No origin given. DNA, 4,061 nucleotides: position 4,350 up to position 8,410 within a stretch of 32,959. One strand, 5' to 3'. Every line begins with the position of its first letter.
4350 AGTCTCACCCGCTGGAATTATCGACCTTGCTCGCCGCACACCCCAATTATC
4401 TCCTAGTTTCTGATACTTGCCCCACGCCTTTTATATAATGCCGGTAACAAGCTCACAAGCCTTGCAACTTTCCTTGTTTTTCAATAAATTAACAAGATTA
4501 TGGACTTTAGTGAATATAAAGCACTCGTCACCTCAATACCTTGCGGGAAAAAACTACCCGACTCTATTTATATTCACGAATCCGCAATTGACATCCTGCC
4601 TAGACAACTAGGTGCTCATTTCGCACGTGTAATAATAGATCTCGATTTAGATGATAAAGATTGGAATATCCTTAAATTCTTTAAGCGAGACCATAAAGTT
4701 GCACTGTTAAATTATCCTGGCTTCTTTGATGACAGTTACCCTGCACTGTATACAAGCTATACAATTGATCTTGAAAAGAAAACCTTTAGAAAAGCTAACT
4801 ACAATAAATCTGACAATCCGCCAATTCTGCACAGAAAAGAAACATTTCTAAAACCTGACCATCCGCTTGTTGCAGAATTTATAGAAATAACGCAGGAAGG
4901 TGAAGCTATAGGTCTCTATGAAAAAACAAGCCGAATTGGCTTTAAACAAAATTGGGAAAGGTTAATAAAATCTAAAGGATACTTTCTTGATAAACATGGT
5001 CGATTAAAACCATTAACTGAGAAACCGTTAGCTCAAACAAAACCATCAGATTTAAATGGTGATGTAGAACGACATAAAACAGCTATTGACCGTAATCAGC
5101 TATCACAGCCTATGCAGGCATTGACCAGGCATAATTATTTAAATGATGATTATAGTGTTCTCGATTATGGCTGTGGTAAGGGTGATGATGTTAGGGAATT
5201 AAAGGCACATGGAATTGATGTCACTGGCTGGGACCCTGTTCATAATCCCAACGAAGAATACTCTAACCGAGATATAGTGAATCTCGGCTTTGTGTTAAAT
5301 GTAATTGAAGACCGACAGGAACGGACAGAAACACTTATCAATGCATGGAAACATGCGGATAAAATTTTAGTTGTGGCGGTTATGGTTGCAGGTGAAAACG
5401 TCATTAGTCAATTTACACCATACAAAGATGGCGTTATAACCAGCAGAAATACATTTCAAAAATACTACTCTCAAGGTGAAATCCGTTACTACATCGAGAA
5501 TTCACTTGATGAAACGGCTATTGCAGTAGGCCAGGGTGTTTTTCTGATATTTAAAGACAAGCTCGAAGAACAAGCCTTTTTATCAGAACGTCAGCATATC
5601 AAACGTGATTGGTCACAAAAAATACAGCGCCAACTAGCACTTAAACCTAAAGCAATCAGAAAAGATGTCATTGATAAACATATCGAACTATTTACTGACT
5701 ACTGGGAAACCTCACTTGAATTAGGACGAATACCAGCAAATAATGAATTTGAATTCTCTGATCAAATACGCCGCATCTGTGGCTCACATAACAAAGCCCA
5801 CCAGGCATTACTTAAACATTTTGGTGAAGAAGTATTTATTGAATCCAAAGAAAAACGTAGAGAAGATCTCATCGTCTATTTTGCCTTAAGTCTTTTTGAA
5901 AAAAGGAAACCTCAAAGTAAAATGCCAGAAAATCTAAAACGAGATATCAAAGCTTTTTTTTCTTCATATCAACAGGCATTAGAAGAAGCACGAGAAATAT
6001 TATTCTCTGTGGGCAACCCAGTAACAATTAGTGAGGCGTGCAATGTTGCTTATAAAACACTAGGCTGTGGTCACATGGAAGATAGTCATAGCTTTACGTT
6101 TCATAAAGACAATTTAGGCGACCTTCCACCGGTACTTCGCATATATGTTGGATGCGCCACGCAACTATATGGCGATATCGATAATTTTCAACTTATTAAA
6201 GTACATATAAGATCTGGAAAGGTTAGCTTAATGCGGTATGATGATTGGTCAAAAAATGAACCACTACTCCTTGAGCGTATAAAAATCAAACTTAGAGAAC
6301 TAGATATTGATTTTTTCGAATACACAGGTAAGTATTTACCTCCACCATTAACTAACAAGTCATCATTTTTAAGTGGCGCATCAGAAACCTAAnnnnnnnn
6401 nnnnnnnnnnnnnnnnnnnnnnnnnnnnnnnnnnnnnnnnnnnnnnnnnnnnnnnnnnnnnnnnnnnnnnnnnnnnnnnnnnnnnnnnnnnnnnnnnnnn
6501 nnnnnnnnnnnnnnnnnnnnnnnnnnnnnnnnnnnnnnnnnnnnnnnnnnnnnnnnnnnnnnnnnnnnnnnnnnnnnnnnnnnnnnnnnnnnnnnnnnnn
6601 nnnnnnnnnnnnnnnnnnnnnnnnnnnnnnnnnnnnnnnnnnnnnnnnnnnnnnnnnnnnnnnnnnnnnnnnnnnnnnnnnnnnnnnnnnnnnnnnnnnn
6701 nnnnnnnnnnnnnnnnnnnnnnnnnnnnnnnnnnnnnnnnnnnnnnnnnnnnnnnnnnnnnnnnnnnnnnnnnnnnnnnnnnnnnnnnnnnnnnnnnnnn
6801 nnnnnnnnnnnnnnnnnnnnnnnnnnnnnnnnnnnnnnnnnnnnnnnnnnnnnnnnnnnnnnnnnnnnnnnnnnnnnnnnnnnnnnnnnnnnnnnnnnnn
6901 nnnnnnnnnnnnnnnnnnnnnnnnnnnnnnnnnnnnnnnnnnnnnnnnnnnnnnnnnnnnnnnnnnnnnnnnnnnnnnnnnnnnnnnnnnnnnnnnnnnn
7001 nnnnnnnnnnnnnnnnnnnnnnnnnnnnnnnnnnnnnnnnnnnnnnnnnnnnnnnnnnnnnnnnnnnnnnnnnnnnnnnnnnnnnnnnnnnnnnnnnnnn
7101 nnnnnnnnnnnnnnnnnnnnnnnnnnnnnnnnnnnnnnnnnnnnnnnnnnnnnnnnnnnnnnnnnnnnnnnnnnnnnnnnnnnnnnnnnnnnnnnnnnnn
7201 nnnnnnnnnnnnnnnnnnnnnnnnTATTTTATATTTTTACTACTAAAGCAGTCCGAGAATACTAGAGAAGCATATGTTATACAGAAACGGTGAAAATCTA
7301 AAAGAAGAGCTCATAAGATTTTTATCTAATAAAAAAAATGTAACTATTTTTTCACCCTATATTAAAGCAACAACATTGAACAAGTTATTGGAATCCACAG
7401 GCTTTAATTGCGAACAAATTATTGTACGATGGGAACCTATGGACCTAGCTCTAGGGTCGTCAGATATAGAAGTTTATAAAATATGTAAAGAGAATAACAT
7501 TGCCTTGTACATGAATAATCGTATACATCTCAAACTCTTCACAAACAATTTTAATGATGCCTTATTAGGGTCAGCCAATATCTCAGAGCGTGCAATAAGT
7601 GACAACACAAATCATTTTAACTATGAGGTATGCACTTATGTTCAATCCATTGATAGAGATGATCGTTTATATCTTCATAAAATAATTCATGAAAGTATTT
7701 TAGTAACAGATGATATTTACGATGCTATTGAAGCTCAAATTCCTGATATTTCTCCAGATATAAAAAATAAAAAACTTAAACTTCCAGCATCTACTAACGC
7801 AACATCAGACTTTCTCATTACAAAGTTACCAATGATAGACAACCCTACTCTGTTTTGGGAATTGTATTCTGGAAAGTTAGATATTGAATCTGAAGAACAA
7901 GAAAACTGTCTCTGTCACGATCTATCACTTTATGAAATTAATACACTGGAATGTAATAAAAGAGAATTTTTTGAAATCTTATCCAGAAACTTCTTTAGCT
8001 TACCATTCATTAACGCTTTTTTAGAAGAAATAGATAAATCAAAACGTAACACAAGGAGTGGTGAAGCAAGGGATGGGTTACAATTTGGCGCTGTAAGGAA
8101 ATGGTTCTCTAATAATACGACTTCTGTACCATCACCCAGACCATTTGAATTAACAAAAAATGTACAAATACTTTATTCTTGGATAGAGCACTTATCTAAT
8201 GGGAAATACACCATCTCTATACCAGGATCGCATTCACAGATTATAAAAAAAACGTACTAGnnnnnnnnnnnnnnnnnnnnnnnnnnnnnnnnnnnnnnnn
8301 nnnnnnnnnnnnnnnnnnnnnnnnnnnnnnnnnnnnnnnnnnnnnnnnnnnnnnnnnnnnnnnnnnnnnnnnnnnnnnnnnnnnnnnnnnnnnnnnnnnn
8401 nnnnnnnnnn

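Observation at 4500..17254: Ssp-type DNA phosphorothioation defence island with a non-canonical nine-gene composition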

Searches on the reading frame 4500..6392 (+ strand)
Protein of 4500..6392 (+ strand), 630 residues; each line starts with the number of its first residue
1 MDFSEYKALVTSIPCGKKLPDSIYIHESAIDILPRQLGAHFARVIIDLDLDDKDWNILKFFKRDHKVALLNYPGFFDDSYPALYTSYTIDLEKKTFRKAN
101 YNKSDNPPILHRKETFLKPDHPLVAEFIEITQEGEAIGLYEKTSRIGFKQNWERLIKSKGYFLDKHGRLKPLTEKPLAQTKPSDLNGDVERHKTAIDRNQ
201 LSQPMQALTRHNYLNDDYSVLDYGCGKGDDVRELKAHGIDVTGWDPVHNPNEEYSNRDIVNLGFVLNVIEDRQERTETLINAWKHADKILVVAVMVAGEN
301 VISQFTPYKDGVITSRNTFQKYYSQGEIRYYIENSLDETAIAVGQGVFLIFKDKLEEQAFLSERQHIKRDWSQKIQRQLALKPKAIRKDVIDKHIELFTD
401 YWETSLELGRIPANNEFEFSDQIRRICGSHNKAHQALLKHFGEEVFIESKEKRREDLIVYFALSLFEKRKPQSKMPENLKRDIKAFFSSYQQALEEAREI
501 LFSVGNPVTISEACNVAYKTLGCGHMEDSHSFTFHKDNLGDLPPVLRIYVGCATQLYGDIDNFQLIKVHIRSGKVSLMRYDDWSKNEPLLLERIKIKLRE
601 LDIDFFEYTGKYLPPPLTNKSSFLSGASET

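Call 4: search_protein_families(library=padloc, proteins=[window:4500-6392:+], max_evalue=0.001)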
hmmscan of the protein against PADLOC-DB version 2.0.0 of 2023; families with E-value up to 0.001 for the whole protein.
window:4500-6392:+ (630 aa): 0 families

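Call 5: search_protein_families(library=ncbifam, proteins=[window:4500-6392:+], max_evalue=0.001)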
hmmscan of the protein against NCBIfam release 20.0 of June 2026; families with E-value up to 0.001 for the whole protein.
window:4500-6392:+ (630 aa): 2 families
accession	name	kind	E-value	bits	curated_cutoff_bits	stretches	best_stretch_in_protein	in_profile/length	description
TIGR04096.1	dnd_rel_methyl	subfamily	8.4e-187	621.7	150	2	189-625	2-425/478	DNA phosphorothioation-associated putative methyltransferase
NF045667.1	MTase_DVU1556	equivalog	0.00033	20.2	155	1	214-256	20-63/213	DVU_1556 family methyltransferase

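Call 6: search_protein_families(library=pfam, proteins=[window:4500-6392:+], max_evalue=0.01)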
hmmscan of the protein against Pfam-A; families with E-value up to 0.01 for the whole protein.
window:4500-6392:+ (630 aa): 3 families
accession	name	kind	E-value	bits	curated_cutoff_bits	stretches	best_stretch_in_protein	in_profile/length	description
PF13489.12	Methyltransf_23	-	5.7e-07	29.9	27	1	213-268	19-61/164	Methyltransferase domain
PF18780.6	HNH_repeat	-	0.0049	17.6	26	0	396-436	5-50/54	Homing endonuclease associated repeat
PF13649.12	Methyltransf_25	-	0.0058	17.7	27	0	220-251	1-34/97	Methyltransferase domain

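Call 48: search_solved_structures(query=window:4500-6392:+, max_evalue=0.1)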
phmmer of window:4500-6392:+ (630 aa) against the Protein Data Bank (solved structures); distinct sequences matched with E-value up to 0.1: 1.
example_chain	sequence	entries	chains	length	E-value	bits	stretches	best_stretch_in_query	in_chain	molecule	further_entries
3sm3_A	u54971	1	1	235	0.007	18.4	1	210-245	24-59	SAM-dependent methyltransferases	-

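Call 99: search_solved_structures(query=A5, max_evalue=1)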
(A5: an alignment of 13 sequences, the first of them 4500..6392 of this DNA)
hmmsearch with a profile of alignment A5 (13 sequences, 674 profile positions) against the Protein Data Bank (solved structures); distinct sequences matched with E-value up to 1: 13.
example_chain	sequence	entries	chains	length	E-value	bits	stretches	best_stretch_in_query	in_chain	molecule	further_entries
9w6x_A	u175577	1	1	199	0.019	16.7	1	217-241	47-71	YtkW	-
3sm3_A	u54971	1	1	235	0.067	14.9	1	207-241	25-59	SAM-dependent methyltransferases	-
4nec_A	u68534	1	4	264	0.073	14.8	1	204-264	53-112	Putative SAM-dependent methyltransferase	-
3m70_A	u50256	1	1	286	0.16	13.7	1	215-243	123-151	Tellurite resistance protein tehB homolog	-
1ri1_A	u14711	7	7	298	0.24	13.1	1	201-235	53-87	mRNA CAPPING ENZYME | mRNA cap guanine-N7 methyltransferase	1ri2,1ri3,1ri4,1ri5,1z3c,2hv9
3dli_A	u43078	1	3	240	0.24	13.1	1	209-241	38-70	methyltransferase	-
2i6g_A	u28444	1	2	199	0.26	13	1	217-243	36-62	Putative methyltransferase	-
6mro_A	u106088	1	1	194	0.4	12.4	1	202-266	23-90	methyl transferase from Methanosarcina acetivorans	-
3l8d_A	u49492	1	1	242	0.41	12.3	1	208-241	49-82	Methyltransferase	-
2xva_A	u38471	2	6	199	0.68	11.6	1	216-243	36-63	TELLURITE RESISTANCE PROTEIN TEHB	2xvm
4dq0_A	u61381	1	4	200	0.71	11.6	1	216-243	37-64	Tellurite resistance protein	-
9mg5_A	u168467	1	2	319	0.71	11.6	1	195-237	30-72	mRNA cap guanine-N7 methyltransferase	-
8gdu_A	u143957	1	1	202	0.79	11.4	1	202-250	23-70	Methyltransferase domain-containing protein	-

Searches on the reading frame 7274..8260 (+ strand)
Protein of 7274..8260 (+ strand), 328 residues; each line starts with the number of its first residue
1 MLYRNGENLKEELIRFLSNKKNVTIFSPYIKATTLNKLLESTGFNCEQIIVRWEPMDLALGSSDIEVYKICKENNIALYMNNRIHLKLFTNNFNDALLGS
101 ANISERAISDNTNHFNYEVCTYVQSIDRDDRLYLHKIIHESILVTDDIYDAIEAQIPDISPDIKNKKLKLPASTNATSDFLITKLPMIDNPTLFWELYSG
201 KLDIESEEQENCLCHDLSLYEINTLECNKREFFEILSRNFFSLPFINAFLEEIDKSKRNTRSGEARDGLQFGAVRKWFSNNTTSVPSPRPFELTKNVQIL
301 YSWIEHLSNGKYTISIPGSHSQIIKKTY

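Call 4: search_protein_families(library=padloc, proteins=[window:7274-8260:+], max_evalue=0.001)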
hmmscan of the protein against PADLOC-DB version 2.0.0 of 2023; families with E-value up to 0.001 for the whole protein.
window:7274-8260:+ (328 aa): 1 family
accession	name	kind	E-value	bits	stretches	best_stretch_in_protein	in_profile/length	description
PDLC02614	DrmC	-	0.00086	17.1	0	64-125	90-137/153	DrmC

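Call 5: search_protein_families(library=ncbifam, proteins=[window:7274-8260:+], max_evalue=0.001)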
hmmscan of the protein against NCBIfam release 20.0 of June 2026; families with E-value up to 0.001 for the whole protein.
window:7274-8260:+ (328 aa): 0 families

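Call 6: search_protein_families(library=pfam, proteins=[window:7274-8260:+], max_evalue=0.01)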
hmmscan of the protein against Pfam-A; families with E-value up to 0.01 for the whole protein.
window:7274-8260:+ (328 aa): 1 family
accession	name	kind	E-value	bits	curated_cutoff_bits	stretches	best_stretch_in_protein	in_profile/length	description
PF13091.12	PLDc_2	-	0.0017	18.6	27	1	14-113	2-110/132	PLD-like domain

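Call 40: find_homologous_proteins(query=window:7274-8260:+, max_evalue=0.001)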
Query window:7274-8260:+ (328 aa): 58 proteins with E <= 0.001 among 1685 candidates.
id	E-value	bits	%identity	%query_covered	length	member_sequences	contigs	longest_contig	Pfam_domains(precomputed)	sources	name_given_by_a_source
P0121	1.2e-217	739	100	100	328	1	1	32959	-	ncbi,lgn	-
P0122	1.6e-186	637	84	100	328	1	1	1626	-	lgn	-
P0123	5.5e-161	553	73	100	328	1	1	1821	-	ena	-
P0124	1.9e-158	545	72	99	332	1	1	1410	-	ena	-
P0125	3.4e-156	538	71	100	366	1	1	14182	-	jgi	jgi:hypothetical protein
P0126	2.2e-154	532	73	99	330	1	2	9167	-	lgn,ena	-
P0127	5.7e-154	530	71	100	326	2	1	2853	-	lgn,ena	-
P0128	7.4e-152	523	72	99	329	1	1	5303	-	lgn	-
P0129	8.5e-150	517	70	99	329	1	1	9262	-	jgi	-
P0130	5.6e-147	507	67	100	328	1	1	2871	-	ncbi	-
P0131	1.0e-145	503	68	100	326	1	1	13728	-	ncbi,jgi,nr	ncbi:MAG: hypothetical protein GXO85_12445 [Chlorobi bacterium]|nr:hypothetical protein [Chlorobiota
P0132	9.2e-144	497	66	100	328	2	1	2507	-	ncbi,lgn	-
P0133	2.5e-143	495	66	100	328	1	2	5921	-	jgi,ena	-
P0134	3.8e-143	495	66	99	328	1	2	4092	-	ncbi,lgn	-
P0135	6.1e-143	494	67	99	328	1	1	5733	-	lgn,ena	-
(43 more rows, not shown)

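Call 53: predict_structure(alignment_id=A2)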
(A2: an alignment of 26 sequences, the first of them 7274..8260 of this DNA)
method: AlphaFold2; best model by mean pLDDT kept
length: 328 residues; sequences in the alignment: 26
mean_pLDDT: 86.6   pTM: 0.83
mean pLDDT of the five models: 86.6, 86.2, 85.6, 83.8, 82.0
residues with pLDDT >= 90: 178; 70-90: 116; 50-70: 33; < 50: 1
segments of 3 or more residues with pLDDT < 50: none
pLDDT, mean of each block of 10 residues (from residue 1): 88 91 94 93 89 90 94 91 93 93 87 85 94 91 89 87 75 63 85 95 93 93 84 95 90 80 73 82 59 80 94 81 84
secondary structure, 60 per line:
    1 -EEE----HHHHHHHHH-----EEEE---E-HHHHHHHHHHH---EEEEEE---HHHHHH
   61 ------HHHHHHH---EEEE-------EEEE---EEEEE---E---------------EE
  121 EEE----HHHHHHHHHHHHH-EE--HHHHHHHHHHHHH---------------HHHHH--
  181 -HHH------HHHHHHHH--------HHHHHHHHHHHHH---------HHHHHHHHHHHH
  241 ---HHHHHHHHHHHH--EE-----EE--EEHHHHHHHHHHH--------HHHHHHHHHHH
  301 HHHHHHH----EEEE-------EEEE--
elements in order: E2-4 H9-17 E23-26 H32-42 E46-51 H55-60 H67-73 E77-80 E88-91 E95-99 E119-123 H128-140 H146-158 H174-178 H191-198 H207-219 H229-240 H244-255 H271-281 H290-307 E312-315 E323-326

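Call 56: fold_search(model_id=the predicted structure, library=pdb)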
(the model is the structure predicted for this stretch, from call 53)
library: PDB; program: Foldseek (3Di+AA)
matches with E <= 10: 537; with E <= 0.001: 47
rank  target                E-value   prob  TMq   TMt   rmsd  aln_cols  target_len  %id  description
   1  7clg_B                1.4e-06  1.00  0.38  0.16  22.1       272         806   13  Crystal structure of the ATP-dependent restriction endonuclease SauUSI (released 2021-01-20)
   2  7clg_A                4.0e-06  1.00  0.37  0.15  20.3       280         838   13  Crystal structure of the ATP-dependent restriction endonuclease SauUSI (released 2021-01-20)
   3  2c1l_A                4.1e-05  1.00  0.26  0.24   3.6       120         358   13  Structure of the BfiI restriction endonuclease (released 2005-10-07)
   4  5bqt_A                4.1e-05  1.00  0.29  0.36   5.5       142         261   13  Structure of TrmBL2, an archaeal chromatin protein, shows a novel mode of DNA binding. (released 2015-09-02)
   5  1byr                  4.9e-05  1.00  0.35  0.69   3.6       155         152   14  CRYSTAL STRUCTURE OF A PHOSPHOLIPASE D FAMILY MEMBER, NUC FROM SALMONELLA TYPHIMURIUM (released 1999-10-19)
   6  4ggj                  5.2e-05  1.00  0.27  0.49   8.4       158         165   17  Crystal structure of Zucchini from mouse (mZuc / PLD6 / MitoPLD) (released 2012-10-10)
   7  6ehi_D                6.2e-05  1.00  0.35  0.67   3.9       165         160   18  NucT from Helicobacter pylori (released 2018-01-17)
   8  4urj_D                6.2e-05  1.00  0.33  0.58   4.1       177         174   12  Crystal structure of human BJ-TSA-9 (released 2014-10-01)
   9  5box_A                6.5e-05  1.00  0.29  0.35   5.4       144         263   14  Structure of TrmBL2, an archaeal chromatin protein, shows a novel mode of DNA binding. (released 2015-09-02)
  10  3hsi_A                6.5e-05  1.00  0.35  0.27   9.4       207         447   13  Crystal structure of phosphatidylserine synthase Haemophilus influenzae Rd KW20 (released 2009-06-30)
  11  5bpd_D                6.5e-05  1.00  0.27  0.33   6.5       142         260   15  Structure of TrmBL2, an archaeal chromatin protein, shows a novel mode of DNA binding. (released 2015-09-02)
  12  3hsi_B                7.3e-05  1.00  0.35  0.26   9.5       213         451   14  Crystal structure of phosphatidylserine synthase Haemophilus influenzae Rd KW20 (released 2009-06-30)
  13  5bpi_D                7.3e-05  1.00  0.29  0.36   6.3       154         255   14  Structure of TrmBL2, an archaeal chromatin protein, shows a novel mode of DNA binding. (released 2015-09-02)
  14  5bpd_C                7.3e-05  1.00  0.28  0.33   6.5       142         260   13  Structure of TrmBL2, an archaeal chromatin protein, shows a novel mode of DNA binding. (released 2015-09-02)
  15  6ehi_B                8.2e-05  1.00  0.35  0.67   3.9       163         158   18  NucT from Helicobacter pylori (released 2018-01-17)
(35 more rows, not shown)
